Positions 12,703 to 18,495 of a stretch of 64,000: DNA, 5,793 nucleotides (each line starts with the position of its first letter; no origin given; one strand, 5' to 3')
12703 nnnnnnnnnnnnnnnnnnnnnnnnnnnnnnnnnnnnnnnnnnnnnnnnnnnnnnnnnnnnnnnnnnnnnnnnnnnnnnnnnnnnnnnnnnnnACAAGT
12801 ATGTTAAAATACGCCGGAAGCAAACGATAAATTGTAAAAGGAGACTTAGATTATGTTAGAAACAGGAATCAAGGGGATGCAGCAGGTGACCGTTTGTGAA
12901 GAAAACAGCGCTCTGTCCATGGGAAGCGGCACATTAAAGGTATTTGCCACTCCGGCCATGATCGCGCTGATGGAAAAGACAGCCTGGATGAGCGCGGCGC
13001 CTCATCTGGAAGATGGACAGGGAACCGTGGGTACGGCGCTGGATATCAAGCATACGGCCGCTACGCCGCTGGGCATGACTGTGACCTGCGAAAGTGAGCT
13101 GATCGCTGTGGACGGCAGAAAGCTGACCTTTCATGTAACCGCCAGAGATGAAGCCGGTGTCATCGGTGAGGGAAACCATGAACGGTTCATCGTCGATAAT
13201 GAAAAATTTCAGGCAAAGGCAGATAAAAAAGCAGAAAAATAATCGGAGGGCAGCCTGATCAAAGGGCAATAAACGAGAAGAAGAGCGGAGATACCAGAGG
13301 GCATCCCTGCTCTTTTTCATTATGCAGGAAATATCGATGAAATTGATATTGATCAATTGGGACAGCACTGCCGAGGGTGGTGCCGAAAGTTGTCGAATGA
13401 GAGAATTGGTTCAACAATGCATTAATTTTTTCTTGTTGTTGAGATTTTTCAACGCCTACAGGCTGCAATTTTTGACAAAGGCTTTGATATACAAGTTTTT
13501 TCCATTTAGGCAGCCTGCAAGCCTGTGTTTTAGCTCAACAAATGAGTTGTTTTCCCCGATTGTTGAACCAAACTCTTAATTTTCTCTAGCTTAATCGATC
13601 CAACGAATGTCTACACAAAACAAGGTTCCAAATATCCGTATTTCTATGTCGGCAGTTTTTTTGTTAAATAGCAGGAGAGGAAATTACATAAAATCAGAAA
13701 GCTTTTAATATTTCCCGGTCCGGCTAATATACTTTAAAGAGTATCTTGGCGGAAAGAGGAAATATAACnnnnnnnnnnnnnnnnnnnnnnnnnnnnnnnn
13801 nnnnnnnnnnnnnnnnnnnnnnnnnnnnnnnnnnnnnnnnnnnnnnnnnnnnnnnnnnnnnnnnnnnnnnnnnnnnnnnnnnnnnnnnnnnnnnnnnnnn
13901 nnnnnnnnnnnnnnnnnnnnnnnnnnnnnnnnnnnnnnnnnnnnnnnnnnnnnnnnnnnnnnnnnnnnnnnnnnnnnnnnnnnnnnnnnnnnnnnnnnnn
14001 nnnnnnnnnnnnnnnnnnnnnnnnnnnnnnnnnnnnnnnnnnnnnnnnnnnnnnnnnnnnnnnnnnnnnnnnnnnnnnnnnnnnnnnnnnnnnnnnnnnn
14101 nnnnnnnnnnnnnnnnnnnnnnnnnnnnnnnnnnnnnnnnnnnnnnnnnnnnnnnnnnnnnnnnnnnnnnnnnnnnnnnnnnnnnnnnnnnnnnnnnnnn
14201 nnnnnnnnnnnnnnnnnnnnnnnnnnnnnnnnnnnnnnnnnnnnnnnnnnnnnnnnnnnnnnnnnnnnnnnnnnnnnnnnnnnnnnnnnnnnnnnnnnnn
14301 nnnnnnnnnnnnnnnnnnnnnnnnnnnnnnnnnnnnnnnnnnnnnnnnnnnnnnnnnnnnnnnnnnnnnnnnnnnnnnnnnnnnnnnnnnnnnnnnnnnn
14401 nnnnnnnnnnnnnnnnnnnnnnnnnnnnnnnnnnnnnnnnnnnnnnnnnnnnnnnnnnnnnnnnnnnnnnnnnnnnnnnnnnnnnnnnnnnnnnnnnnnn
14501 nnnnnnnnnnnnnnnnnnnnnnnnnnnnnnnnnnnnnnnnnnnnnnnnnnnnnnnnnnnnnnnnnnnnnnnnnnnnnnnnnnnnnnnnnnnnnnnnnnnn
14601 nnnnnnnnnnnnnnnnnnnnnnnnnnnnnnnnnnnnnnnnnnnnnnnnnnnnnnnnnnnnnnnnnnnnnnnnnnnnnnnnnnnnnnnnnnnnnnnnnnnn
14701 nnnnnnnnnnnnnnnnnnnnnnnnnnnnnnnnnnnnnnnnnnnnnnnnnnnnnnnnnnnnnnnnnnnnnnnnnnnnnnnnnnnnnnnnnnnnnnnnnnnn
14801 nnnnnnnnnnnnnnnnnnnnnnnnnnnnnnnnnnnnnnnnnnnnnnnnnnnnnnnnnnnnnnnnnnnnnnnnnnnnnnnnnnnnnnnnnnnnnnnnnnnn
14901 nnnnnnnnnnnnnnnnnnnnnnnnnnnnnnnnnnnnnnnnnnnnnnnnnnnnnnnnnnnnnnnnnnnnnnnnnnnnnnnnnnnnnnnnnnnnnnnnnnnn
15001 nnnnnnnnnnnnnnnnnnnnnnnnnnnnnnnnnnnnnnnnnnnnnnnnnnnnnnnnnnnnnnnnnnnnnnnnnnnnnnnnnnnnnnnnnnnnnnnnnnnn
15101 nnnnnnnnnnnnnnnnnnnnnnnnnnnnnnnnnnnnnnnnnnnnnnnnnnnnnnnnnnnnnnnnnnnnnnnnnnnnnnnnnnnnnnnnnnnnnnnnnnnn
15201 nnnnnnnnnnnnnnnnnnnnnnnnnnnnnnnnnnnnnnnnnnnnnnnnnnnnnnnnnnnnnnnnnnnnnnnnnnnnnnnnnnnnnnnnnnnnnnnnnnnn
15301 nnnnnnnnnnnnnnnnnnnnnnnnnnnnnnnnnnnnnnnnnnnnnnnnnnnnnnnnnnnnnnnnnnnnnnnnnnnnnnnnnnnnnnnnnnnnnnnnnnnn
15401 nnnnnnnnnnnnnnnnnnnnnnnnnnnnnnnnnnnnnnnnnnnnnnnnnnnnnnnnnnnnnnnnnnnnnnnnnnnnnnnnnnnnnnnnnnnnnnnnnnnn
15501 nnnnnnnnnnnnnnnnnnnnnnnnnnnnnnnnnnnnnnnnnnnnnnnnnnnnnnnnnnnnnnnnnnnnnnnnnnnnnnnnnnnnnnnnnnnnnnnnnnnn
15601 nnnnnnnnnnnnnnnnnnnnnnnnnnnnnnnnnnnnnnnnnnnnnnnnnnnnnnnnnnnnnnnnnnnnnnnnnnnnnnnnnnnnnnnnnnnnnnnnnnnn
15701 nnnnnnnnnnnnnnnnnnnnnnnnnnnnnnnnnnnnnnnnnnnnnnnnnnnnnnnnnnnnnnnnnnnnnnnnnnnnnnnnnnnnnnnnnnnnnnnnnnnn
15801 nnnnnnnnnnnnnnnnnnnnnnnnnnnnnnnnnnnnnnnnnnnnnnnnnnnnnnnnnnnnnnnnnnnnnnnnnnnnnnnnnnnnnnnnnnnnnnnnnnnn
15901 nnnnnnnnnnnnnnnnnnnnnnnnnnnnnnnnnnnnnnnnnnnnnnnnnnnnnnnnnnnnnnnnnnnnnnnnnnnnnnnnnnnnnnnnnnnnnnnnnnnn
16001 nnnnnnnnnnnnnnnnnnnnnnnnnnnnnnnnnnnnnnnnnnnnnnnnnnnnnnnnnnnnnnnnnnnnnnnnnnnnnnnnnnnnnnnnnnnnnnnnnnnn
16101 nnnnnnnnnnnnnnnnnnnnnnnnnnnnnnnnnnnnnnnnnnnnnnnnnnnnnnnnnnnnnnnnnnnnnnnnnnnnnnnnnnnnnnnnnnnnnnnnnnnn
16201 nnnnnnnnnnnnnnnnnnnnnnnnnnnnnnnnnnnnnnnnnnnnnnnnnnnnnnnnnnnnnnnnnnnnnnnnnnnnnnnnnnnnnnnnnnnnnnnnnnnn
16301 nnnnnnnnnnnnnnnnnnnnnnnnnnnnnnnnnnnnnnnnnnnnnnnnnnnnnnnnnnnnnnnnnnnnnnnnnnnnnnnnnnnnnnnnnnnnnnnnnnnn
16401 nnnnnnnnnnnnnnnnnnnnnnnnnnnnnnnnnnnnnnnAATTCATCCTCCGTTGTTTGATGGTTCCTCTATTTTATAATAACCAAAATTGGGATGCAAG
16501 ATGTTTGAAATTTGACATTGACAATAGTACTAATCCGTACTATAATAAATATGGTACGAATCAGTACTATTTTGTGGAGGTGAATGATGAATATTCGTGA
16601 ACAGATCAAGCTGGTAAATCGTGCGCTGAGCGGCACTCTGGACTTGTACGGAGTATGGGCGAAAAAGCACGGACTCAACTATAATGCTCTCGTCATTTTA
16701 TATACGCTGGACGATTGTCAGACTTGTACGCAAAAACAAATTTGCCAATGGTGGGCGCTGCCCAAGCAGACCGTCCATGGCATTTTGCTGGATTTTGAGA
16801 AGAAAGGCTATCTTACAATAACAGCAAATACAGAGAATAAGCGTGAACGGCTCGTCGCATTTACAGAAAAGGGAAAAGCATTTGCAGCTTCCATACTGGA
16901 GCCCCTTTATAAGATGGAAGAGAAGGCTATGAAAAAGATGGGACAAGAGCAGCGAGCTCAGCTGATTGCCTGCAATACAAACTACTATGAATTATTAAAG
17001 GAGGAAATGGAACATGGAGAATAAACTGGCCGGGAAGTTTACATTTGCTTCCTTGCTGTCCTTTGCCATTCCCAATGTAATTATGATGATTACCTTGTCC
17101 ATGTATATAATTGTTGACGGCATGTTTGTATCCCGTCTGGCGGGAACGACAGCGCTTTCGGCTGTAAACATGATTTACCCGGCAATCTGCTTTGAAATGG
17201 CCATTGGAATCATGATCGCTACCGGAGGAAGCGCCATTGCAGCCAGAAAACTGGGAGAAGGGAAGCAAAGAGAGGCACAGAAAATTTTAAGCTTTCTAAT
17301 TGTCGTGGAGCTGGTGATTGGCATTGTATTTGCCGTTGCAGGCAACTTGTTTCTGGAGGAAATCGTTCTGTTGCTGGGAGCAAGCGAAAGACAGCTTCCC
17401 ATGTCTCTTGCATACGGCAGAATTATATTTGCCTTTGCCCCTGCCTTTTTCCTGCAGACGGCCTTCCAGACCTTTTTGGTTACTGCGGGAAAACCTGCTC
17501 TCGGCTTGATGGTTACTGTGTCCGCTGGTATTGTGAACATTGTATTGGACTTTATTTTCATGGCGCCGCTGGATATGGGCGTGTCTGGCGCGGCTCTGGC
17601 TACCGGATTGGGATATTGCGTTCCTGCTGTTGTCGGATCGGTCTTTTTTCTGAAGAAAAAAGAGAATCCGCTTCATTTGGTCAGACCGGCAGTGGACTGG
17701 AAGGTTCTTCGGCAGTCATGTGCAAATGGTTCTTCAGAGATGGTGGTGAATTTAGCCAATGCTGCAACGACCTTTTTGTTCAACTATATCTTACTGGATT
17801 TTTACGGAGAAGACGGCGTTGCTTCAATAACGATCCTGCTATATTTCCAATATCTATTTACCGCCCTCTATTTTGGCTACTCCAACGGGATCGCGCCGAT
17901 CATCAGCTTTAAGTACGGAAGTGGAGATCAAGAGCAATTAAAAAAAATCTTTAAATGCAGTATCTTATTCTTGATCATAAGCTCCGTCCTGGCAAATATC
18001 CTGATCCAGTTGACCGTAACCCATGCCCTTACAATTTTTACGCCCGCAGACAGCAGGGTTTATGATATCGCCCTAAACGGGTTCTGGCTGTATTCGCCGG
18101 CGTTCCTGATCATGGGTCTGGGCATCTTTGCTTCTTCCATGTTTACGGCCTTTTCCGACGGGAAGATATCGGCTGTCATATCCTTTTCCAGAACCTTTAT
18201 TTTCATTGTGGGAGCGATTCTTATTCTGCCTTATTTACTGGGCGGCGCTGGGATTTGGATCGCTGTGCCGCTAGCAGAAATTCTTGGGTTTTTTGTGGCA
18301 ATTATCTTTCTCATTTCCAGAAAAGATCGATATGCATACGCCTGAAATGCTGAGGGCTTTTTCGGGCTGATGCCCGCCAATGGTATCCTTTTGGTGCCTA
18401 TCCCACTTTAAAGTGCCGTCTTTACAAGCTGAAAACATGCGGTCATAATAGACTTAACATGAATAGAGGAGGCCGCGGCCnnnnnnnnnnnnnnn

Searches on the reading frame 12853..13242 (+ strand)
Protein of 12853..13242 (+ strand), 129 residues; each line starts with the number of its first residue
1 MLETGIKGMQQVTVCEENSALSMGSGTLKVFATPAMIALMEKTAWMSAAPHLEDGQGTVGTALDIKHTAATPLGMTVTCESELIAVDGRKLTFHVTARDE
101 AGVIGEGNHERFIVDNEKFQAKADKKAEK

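Call 42: search_protein_families(library=pfam, proteins=[window:12853-13242:+], max_evalue=0.001)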
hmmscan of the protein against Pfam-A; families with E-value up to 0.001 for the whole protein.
window:12853-13242:+ (129 aa): 2 families
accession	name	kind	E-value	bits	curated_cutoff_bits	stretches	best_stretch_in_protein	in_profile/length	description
PF22636.2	FlK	-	3.2e-40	136.9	27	1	15-117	2-103/103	Fluoroacetyl-CoA-specific thioesterase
PF03061.28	4HBT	-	2.5e-06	28.2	20.6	1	35-103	8-76/79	Thioesterase superfamily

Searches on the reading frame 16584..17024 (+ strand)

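Call 29: search_protein_families(library=pfam, proteins=[window:16584-17024:+], max_evalue=0.001)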
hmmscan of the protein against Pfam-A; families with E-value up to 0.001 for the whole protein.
window:16584-17024:+ (146 aa): 4 families
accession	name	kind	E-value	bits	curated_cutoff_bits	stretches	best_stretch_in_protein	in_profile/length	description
PF12802.13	MarR_2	-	4.5e-07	30.4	27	1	29-87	1-60/61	MarR family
PF13463.12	HTH_27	-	5.2e-05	23.9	22.2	1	31-97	1-68/68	Winged helix DNA-binding domain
PF01047.28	MarR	-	5.4e-05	23.5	24.6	1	31-88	1-58/59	MarR family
PF22381.2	Staph_reg_Sar_Rot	-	0.00022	21.7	27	1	21-99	2-80/85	Transcriptional regulator SarA/Rot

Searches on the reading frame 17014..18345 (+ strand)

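Call 29: search_protein_families(library=pfam, proteins=[window:17014-18345:+], max_evalue=0.001)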
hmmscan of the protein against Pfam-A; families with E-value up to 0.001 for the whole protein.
window:17014-18345:+ (443 aa): 1 family
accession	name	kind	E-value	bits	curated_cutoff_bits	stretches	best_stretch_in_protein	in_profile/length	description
PF01554.23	MatE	-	2e-35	122.3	24.9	2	20-181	1-161/161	MatE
